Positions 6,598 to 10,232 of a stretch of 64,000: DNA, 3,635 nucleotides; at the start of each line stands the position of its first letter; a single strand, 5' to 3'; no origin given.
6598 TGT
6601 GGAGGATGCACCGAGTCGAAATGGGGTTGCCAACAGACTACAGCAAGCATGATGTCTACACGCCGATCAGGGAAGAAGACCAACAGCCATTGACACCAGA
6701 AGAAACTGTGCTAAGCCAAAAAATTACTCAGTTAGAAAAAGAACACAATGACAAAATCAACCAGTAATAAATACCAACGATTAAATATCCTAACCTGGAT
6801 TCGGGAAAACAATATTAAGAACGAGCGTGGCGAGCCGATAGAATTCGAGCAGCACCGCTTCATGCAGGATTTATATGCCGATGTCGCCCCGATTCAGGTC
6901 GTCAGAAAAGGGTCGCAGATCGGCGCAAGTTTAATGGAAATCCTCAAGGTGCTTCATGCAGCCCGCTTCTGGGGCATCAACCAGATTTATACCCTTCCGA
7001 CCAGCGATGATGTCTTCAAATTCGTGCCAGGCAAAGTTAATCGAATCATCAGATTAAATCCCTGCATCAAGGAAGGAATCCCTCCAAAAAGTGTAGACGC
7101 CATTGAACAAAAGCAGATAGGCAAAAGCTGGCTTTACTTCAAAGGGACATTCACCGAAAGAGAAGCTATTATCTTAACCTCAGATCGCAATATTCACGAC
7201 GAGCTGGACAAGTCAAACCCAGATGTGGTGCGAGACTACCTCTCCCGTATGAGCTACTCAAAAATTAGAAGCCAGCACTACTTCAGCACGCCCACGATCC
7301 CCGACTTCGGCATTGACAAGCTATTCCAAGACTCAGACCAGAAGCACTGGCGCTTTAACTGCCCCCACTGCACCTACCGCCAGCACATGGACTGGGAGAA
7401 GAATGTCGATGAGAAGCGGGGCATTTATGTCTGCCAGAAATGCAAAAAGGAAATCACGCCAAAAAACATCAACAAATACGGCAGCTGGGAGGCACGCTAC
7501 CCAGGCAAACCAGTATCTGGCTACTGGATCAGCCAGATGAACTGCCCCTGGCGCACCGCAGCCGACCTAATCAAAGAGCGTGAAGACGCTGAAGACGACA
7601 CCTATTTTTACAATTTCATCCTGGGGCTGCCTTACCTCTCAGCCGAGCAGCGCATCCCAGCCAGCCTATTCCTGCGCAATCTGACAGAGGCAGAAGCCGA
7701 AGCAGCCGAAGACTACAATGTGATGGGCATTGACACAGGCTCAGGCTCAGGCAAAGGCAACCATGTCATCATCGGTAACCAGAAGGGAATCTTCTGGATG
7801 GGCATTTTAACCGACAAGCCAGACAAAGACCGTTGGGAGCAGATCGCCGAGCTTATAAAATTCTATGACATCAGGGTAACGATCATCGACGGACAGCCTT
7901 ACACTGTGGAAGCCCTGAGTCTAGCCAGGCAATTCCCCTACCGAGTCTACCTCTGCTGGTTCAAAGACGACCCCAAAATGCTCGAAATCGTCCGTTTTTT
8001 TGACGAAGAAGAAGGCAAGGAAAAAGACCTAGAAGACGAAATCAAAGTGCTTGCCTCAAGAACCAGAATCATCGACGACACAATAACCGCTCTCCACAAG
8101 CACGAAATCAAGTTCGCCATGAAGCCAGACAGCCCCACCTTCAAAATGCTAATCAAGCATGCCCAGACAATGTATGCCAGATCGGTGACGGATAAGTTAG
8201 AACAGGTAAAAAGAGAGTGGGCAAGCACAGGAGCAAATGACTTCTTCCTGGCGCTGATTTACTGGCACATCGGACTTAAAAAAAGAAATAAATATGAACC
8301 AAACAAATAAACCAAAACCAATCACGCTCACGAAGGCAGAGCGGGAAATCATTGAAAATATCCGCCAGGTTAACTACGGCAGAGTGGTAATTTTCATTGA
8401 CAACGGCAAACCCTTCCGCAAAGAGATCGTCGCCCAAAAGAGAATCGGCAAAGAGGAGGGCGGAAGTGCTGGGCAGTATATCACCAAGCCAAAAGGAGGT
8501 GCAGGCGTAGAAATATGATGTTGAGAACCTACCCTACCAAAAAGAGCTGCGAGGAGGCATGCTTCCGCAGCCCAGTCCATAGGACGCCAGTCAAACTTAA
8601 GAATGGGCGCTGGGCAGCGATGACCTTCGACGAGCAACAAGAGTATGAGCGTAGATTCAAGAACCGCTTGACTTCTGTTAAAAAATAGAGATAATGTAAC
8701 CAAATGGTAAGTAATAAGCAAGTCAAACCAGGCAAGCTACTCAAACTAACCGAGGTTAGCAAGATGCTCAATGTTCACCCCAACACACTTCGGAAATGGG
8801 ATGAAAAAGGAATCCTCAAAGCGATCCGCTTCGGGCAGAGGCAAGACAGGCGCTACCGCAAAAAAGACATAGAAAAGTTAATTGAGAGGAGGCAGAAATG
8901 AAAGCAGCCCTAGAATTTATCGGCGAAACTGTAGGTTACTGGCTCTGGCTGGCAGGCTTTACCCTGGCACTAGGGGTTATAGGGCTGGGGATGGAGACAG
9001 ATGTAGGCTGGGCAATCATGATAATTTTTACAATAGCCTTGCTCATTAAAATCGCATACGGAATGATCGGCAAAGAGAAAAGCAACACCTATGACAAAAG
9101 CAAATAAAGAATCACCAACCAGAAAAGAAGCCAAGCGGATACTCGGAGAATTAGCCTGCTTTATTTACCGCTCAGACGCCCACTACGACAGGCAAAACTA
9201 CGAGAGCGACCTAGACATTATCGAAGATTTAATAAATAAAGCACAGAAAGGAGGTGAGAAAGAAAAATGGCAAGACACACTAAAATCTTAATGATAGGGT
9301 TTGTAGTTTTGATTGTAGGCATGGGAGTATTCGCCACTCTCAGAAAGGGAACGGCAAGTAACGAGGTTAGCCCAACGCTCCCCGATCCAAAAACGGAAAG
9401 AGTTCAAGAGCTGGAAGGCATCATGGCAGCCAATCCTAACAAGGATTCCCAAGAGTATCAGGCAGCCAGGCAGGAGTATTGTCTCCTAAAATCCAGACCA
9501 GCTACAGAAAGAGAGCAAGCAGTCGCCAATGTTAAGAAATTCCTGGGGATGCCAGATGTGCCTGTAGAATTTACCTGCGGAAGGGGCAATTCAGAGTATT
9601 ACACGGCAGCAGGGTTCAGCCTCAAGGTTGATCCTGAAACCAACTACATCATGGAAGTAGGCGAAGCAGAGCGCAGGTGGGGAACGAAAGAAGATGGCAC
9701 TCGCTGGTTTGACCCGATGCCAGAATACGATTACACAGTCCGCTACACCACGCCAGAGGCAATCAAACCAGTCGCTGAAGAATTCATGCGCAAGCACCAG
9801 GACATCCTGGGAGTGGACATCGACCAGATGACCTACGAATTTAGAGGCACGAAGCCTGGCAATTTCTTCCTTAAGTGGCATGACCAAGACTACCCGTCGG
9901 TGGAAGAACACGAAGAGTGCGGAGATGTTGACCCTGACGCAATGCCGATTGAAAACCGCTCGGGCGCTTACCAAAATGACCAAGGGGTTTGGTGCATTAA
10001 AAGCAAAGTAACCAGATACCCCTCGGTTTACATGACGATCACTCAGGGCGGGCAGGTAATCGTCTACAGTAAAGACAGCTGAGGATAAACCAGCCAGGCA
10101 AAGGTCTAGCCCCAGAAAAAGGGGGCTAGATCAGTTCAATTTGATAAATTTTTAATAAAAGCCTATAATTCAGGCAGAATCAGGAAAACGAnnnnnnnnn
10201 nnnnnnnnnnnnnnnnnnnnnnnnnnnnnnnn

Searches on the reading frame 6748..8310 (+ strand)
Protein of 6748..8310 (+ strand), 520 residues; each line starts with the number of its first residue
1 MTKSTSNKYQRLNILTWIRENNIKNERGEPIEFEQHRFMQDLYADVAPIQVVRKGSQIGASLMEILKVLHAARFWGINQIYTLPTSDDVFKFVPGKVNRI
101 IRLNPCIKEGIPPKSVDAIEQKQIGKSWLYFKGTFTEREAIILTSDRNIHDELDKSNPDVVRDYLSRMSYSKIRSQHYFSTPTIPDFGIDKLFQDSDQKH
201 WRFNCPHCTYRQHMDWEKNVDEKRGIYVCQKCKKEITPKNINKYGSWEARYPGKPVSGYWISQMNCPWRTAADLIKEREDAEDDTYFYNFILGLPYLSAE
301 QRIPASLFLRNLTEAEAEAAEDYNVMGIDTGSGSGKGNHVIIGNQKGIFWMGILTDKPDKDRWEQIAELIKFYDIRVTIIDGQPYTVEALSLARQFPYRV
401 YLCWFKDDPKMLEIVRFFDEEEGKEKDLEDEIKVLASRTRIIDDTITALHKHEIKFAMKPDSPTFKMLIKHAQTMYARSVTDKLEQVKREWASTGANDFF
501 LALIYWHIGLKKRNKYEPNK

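Call 3: search_protein_families(library=pfam, proteins=[window:6748-8310:+], max_evalue=0.1)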
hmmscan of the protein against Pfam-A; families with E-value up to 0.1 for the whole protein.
window:6748-8310:+ (520 aa): 3 families
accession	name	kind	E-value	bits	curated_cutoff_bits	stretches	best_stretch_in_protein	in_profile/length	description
PF05876.18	GpA_ATPase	-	4.1e-15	56.6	25.6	1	51-243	31-240/247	Phage terminase large subunit gpA, ATPase domain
PF05129.18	Zn_ribbon_Elf1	-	0.01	16.4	29.8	1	201-237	21-57/79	Transcription elongation factor Elf1 like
PF12760.12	Zn_ribbon_IS1595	-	0.023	15.1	25.4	1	202-234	18-45/46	Transposase zinc-ribbon domain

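Call 4: search_protein_families(library=phrogs, proteins=[window:6748-8310:+], max_evalue=0.01)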
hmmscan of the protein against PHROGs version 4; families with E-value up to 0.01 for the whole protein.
window:6748-8310:+ (520 aa): 6 families
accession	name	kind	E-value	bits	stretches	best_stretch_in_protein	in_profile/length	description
phrog_675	-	head and packaging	7.2e-96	322.7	1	6-514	16-551/576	terminase large subunit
phrog_12876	-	head and packaging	3.5e-27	96.5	2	86-221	3-136/235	terminase large subunit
phrog_15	-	head and packaging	2.3e-20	73.6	1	179-306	541-695/1330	terminase large subunit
phrog_2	-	head and packaging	2.7e-10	40.7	1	34-388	269-542/807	terminase large subunit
phrog_6504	-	unknown function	7.2e-05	23.9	1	200-235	5-43/61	-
phrog_21311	-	head and packaging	0.00024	22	1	84-240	2-181/218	terminase large subunit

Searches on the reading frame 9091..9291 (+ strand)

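Call 3: search_protein_families(library=pfam, proteins=[window:9091-9291:+], max_evalue=0.1)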
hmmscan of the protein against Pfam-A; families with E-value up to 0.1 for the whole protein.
window:9091-9291:+ (66 aa): 1 family
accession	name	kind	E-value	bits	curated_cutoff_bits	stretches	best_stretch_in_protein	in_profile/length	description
PF11632.14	LcnG-beta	-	0.022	15.3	29.4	1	35-61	6-32/61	Lactococcin G-beta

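Call 4: search_protein_families(library=phrogs, proteins=[window:9091-9291:+], max_evalue=0.01)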
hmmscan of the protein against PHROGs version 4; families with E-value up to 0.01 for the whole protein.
window:9091-9291:+ (66 aa): 0 families

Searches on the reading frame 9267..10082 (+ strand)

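Call 3: search_protein_families(library=pfam, proteins=[window:9267-10082:+], max_evalue=0.1)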
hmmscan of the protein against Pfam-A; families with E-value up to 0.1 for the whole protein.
window:9267-10082:+ (271 aa): 0 families

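Call 4: search_protein_families(library=phrogs, proteins=[window:9267-10082:+], max_evalue=0.01)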
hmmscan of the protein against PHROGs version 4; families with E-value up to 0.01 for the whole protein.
window:9267-10082:+ (271 aa): 0 families

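Call 5: search_protein_families(library=ncbifam, proteins=[window:9267-10082:+], max_evalue=1)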
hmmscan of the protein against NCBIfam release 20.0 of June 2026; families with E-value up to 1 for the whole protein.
window:9267-10082:+ (271 aa): 1 family
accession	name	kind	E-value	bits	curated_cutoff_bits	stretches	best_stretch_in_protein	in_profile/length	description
NF058670.1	sorting_LPXTATN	domain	0.24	11.7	32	1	7-26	11-30/32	LPxTATN C-terminal sorting signal domain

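Call 87: search_protein_families(library=phrogs, proteins=[window:9267-10082:+], max_evalue=0.01)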
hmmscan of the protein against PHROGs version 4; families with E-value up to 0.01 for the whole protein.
window:9267-10082:+ (271 aa): 0 families
